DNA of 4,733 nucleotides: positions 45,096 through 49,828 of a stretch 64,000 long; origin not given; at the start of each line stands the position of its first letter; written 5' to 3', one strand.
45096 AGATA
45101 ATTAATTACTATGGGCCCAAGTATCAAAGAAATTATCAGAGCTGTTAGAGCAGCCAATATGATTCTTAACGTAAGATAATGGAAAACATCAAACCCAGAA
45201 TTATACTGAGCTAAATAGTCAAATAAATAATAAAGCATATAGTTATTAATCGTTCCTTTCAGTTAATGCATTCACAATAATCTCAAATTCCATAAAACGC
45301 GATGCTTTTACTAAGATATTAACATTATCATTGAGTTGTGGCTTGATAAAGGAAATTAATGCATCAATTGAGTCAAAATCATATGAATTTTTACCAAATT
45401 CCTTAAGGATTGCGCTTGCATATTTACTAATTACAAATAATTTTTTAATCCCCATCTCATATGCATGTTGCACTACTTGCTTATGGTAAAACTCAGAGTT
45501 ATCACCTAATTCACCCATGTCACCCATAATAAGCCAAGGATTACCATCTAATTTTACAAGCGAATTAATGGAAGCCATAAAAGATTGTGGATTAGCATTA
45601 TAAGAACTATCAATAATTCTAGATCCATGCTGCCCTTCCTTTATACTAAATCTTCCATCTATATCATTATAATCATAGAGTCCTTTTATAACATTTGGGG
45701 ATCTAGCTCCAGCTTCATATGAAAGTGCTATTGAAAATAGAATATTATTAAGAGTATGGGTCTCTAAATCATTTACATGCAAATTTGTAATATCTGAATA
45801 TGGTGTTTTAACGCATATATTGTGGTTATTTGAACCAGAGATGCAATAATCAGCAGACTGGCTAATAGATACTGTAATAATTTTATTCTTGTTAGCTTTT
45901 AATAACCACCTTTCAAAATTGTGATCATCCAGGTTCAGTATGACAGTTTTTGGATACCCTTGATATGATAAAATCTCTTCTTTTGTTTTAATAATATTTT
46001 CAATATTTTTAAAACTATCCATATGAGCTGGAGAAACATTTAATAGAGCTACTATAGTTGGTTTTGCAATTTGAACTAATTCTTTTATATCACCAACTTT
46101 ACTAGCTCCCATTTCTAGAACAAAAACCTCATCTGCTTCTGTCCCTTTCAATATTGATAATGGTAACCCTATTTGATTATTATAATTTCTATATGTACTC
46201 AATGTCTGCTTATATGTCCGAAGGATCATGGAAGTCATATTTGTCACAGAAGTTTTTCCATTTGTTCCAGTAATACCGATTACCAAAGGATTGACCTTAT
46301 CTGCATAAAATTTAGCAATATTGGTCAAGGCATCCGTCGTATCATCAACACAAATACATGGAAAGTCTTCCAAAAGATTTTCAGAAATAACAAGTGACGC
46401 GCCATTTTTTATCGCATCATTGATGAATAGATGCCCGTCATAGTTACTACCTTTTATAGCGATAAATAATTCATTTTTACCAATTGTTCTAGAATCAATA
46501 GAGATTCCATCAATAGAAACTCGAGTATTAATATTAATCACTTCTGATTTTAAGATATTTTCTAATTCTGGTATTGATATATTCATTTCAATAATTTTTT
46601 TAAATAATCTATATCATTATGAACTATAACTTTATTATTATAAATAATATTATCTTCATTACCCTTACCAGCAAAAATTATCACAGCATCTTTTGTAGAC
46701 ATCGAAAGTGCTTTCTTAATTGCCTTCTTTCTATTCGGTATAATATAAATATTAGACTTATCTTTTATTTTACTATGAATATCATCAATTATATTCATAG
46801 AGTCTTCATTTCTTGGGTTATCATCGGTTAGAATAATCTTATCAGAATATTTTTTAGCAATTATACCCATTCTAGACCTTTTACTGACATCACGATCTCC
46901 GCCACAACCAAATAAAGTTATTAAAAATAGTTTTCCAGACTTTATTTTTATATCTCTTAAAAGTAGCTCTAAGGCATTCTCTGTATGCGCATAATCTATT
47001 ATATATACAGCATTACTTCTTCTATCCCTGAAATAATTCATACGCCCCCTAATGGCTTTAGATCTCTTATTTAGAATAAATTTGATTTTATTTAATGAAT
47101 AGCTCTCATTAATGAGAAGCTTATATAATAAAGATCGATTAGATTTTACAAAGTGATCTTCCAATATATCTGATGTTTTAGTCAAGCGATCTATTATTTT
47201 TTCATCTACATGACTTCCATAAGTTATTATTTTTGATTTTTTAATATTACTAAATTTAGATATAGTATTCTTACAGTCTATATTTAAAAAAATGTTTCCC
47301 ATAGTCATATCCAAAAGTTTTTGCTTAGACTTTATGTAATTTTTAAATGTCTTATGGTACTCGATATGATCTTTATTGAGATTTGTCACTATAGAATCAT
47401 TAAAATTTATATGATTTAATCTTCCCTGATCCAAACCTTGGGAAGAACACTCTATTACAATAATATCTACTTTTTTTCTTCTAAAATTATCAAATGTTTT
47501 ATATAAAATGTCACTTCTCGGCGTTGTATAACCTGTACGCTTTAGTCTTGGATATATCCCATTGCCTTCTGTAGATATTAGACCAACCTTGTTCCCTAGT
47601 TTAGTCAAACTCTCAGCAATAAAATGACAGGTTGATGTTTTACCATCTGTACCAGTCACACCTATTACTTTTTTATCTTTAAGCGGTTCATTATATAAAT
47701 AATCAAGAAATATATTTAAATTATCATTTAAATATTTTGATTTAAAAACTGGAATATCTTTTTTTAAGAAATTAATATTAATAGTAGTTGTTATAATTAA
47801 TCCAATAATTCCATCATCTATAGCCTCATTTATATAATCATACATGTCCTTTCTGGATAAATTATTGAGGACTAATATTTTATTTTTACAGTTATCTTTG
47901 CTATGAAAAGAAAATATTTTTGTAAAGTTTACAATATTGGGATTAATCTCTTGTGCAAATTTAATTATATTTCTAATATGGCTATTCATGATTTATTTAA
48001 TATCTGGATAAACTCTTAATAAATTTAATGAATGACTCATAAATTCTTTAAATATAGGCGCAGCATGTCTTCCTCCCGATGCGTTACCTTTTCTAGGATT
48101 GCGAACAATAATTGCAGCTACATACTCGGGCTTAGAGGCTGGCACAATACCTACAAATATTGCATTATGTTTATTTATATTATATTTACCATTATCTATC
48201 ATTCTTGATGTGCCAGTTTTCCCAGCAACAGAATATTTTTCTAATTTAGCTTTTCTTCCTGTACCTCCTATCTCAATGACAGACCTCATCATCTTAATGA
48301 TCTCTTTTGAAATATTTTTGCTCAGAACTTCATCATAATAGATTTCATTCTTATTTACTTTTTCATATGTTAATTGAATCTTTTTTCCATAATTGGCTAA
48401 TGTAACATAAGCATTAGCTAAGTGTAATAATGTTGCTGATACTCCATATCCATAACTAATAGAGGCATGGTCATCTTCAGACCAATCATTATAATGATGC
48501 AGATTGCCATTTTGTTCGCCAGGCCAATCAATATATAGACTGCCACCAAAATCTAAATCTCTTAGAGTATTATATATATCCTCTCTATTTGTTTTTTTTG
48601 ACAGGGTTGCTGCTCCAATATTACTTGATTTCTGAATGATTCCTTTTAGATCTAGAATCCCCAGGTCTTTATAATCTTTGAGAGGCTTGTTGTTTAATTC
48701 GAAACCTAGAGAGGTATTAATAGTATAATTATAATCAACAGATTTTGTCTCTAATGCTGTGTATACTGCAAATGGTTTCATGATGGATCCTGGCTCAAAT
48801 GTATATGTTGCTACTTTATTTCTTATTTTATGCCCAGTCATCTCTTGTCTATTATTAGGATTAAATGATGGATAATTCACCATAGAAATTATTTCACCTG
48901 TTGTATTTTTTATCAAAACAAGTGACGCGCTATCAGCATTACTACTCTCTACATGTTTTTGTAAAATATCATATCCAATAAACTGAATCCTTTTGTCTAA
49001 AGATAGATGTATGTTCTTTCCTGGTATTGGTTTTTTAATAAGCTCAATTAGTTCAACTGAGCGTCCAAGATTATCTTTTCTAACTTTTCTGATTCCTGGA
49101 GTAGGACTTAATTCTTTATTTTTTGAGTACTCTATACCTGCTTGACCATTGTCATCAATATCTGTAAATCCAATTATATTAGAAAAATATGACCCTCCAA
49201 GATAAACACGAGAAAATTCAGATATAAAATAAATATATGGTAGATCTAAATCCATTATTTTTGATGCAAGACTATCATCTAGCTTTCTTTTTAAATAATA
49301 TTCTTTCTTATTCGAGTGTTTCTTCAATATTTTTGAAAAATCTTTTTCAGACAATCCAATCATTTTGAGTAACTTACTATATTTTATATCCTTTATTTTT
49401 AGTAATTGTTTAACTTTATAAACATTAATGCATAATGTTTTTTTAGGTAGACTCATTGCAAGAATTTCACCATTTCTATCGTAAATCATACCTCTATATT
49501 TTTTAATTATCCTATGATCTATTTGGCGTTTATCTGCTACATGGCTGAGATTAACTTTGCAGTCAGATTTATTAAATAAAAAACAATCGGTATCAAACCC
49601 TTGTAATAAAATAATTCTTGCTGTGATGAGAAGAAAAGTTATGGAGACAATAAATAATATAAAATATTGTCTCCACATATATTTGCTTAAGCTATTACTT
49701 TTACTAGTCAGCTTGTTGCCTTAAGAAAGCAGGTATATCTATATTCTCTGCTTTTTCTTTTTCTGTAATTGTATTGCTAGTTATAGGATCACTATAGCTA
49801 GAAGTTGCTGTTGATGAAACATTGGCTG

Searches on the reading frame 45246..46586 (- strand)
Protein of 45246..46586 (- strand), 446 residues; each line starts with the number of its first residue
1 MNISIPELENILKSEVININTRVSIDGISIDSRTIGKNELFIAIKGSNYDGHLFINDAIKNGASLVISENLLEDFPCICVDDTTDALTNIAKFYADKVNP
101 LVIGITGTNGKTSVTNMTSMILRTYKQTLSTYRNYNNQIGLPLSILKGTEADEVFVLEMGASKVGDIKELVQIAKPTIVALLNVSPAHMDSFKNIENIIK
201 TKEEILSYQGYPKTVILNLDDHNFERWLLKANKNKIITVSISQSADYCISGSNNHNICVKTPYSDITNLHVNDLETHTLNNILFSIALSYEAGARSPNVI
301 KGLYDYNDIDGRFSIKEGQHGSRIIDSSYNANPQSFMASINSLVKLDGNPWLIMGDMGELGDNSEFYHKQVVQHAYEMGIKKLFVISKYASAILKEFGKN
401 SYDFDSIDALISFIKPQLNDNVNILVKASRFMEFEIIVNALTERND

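Call 6: search_protein_families(library=ncbifam, proteins=[window:45246-46586:-], max_evalue=0.001)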
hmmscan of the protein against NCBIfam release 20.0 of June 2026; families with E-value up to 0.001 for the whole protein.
window:45246-46586:- (446 aa): 23 families
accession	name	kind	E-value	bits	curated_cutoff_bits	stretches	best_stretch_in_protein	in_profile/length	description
TIGR01143.1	murF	subfamily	8.7e-109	364.2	288.6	1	30-441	1-418/418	UDP-N-acetylmuramoyl-tripeptide--D-alanyl-D-alanine ligase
NF008896.0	PRK11929.1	equivalog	4e-104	349.3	1023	1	14-442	516-957/965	bifunctional UDP-N-acetylmuramoyl-L-alanyl-D-glutamate--2,6-diaminopimelate ligase MurE/UDP-N-acetylmuramoyl-tripeptide--D-alanyl-D-alanine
NF008041.0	PRK10773.1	equivalog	7e-79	265.7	551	1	2-444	3-450/453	UDP-N-acetylmuramoyl-tripeptide--D-alanyl-D-alanine ligase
NF008897.0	PRK11930.1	equivalog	2.5e-63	214.3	804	1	1-444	1-456/822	bifunctional UDP-N-acetylmuramoyl-tripeptide:D-alanyl-D-alanine ligase/alanine racemase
NF010693.0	PRK14093.1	equivalog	4.9e-52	177.2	544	1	24-444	27-467/479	UDP-N-acetylmuramoylalanyl-D-glutamyl-2,6-diaminopimelate--D-alanyl-D-alanine ligase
NF001126.0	PRK00139.1-4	equivalog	2e-39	135.5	373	1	12-326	10-347/486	UDP-N-acetylmuramoyl-L-alanyl-D-glutamate--2,6-diaminopimelate ligase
NF001124.0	PRK00139.1-2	equivalog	1.2e-32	113.3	476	2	19-126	22-135/500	UDP-N-acetylmuramoyl-L-alanyl-D-glutamate--2,6-diaminopimelate ligase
TIGR01085.1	murE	subfamily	1.2e-31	110.1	257.3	2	24-127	3-112/472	UDP-N-acetylmuramyl-tripeptide synthetase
TIGR01087.1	murD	equivalog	6.7e-28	97.9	211.95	1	93-425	97-414/441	UDP-N-acetylmuramoyl-L-alanine--D-glutamate ligase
NF001123.0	PRK00139.1-1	equivalog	1.5e-25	89.8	586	1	18-357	13-385/493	UDP-N-acetylmuramoyl-L-alanyl-D-glutamate--2,6-diaminopimelate ligase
NF010628.0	PRK14022.1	equivalog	1.5e-20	73.4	536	1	20-132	30-142/483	UDP-N-acetylmuramoyl-L-alanyl-D-glutamate--L-lysine ligase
TIGR01082.1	murC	equivalog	7e-16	58.3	335.1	1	102-342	102-336/449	UDP-N-acetylmuramate--L-alanine ligase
NF053645.1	pMurC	equivalog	9.9e-14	50.9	560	1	97-246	99-250/492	pseudomurein biosynthesis peptide ligase pMurC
NF001130.0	PRK00139.2-4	equivalog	1.7e-12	46.9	715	1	9-125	15-134/516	UDP-N-acetylmuramoyl-L-alanyl-D-glutamate--2,6-diaminopimelate ligase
NF053648.1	pMurE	equivalog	2.3e-11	43.1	600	1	171-355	185-361/464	pseudomurein biosynthesis peptide ligase pMurE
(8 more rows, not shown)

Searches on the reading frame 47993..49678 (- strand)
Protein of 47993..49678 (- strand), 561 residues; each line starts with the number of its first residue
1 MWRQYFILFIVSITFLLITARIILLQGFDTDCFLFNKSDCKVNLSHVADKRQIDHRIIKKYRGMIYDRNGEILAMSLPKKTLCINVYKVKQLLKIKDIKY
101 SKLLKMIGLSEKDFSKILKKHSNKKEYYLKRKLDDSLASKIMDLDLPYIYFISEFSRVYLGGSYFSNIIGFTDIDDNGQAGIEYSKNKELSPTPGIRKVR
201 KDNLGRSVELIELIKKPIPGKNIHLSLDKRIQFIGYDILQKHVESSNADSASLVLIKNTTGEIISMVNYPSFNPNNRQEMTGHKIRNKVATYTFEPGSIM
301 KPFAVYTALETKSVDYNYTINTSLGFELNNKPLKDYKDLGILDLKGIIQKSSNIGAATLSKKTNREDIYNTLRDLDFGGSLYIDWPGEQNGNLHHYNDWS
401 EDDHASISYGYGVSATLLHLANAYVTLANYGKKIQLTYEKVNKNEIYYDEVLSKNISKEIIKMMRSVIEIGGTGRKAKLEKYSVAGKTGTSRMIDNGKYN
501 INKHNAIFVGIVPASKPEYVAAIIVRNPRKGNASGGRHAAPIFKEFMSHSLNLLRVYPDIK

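Call 6: search_protein_families(library=ncbifam, proteins=[window:47993-49678:-], max_evalue=0.001)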
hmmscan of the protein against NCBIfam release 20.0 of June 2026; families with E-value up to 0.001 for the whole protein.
window:47993-49678:- (561 aa): 12 families
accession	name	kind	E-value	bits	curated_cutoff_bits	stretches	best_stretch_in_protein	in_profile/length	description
NF053573.1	PBP2_PenA_Neis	exception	1.1e-113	380.8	1105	1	6-558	30-568/572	peptidoglycan D,D-transpeptidase PBP2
NF011685.0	PRK15105.1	subfamily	1.5e-93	314.4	737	1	44-559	53-566/588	peptidoglycan glycosyltransferase FtsI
TIGR02214.1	spoVD_pbp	equivalog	2.3e-81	274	688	1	43-559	30-563/636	stage V sporulation protein D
TIGR03423.1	pbp2_mrdA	equivalog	9.9e-68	229.1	455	1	3-549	2-589/593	penicillin-binding protein 2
NF038271.1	strep_PBP2X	exception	1.6e-35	122.5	1050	1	39-531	50-596/750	penicillin-binding protein PBP2X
TIGR02074.1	PBP_1a_fam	subfamily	1.2e-26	93.7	508.75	1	220-550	223-532/535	PBP1A family penicillin-binding protein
NF051885.1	tranpepglycosPbpC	equivalog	2.5e-13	49.5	900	2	404-548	450-591/632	multimodular transpeptidase-transglycosylase PbpC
NF008061.0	PRK10795.1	equivalog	5.7e-13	48.3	962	1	171-535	200-602/634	peptidoglycan DD-transpeptidase MrdA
NF051842.1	PBP4_5_Efaec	equivalog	8.1e-13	47.6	700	1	177-535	290-655/668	penicillin-binding protein PBP4(5)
TIGR02073.1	PBP_1c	equivalog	3.2e-11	42.5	494.2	1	223-492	244-495/728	penicillin-binding protein 1C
NF038272.1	strep_PBP1A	exception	8.2e-09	34.3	1075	1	294-510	364-578/658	penicillin-binding protein PBP1A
NF038276.1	strep_PBP2A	exception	1.8e-06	26.5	1100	1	243-493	347-581/716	penicillin-binding protein PBP2A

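Call 61: search_solved_structures(query=window:47993-49678:-, max_evalue=1e-40, show_alignments=2)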
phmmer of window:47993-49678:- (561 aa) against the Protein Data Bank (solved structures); distinct sequences matched with E-value up to 1e-40: 45.
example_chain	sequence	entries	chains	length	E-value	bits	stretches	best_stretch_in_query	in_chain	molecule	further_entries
5uy7_A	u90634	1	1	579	5.8e-95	322.4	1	60-559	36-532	Peptidoglycan glycosyltransferase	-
7onk_A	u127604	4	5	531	9.9e-92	311.7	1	48-559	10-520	Peptidoglycan D,D-transpeptidase FtsI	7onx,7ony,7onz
3oc2_A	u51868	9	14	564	1.1e-91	311.6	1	47-559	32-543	Penicillin-binding protein 3 | Cell division protein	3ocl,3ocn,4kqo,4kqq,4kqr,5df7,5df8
25hr_B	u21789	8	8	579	1.2e-91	311.4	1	47-559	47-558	Peptidoglycan D,D-transpeptidase FtsI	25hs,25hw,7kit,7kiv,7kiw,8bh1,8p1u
4wek_A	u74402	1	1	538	2.6e-91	310.3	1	48-559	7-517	Penicillin-binding protein 3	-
3pbn_A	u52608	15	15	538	3.2e-91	310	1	49-559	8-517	Penicillin-binding protein 3 | Cell division protein FtsI [Peptidoglycan synthetase] | Peptidoglycan D,D-transpeptidase FtsI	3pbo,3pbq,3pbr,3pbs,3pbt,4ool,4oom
4l0l_A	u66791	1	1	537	3.5e-91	309.9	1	49-559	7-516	Penicillin-binding protein 3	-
4fsf_A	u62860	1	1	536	3.6e-91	309.8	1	49-559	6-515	Penicillin-binding protein 3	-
6r3x_A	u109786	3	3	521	4.7e-91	309.5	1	50-559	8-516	Peptidoglycan D,D-transpeptidase FtsI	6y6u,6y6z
6hzr_A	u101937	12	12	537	5.2e-91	309.3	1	50-559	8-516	Peptidoglycan D,D-transpeptidase FtsI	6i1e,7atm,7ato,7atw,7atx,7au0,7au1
6hr4_A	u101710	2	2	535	5.4e-91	309.2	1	51-559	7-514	Peptidoglycan D,D-transpeptidase FtsI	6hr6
6un1_A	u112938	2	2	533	5.8e-91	309.1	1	51-559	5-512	Peptidoglycan D,D-transpeptidase FtsI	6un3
6r40_A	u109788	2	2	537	1.3e-90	307.9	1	50-559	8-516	Peptidoglycan D,D-transpeptidase FtsI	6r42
9fz7_A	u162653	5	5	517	2e-90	307.4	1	53-559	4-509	Peptidoglycan D,D-transpeptidase FtsI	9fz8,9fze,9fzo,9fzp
6hr9_A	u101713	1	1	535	9.7e-90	305.1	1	51-559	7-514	Peptidoglycan D,D-transpeptidase FtsI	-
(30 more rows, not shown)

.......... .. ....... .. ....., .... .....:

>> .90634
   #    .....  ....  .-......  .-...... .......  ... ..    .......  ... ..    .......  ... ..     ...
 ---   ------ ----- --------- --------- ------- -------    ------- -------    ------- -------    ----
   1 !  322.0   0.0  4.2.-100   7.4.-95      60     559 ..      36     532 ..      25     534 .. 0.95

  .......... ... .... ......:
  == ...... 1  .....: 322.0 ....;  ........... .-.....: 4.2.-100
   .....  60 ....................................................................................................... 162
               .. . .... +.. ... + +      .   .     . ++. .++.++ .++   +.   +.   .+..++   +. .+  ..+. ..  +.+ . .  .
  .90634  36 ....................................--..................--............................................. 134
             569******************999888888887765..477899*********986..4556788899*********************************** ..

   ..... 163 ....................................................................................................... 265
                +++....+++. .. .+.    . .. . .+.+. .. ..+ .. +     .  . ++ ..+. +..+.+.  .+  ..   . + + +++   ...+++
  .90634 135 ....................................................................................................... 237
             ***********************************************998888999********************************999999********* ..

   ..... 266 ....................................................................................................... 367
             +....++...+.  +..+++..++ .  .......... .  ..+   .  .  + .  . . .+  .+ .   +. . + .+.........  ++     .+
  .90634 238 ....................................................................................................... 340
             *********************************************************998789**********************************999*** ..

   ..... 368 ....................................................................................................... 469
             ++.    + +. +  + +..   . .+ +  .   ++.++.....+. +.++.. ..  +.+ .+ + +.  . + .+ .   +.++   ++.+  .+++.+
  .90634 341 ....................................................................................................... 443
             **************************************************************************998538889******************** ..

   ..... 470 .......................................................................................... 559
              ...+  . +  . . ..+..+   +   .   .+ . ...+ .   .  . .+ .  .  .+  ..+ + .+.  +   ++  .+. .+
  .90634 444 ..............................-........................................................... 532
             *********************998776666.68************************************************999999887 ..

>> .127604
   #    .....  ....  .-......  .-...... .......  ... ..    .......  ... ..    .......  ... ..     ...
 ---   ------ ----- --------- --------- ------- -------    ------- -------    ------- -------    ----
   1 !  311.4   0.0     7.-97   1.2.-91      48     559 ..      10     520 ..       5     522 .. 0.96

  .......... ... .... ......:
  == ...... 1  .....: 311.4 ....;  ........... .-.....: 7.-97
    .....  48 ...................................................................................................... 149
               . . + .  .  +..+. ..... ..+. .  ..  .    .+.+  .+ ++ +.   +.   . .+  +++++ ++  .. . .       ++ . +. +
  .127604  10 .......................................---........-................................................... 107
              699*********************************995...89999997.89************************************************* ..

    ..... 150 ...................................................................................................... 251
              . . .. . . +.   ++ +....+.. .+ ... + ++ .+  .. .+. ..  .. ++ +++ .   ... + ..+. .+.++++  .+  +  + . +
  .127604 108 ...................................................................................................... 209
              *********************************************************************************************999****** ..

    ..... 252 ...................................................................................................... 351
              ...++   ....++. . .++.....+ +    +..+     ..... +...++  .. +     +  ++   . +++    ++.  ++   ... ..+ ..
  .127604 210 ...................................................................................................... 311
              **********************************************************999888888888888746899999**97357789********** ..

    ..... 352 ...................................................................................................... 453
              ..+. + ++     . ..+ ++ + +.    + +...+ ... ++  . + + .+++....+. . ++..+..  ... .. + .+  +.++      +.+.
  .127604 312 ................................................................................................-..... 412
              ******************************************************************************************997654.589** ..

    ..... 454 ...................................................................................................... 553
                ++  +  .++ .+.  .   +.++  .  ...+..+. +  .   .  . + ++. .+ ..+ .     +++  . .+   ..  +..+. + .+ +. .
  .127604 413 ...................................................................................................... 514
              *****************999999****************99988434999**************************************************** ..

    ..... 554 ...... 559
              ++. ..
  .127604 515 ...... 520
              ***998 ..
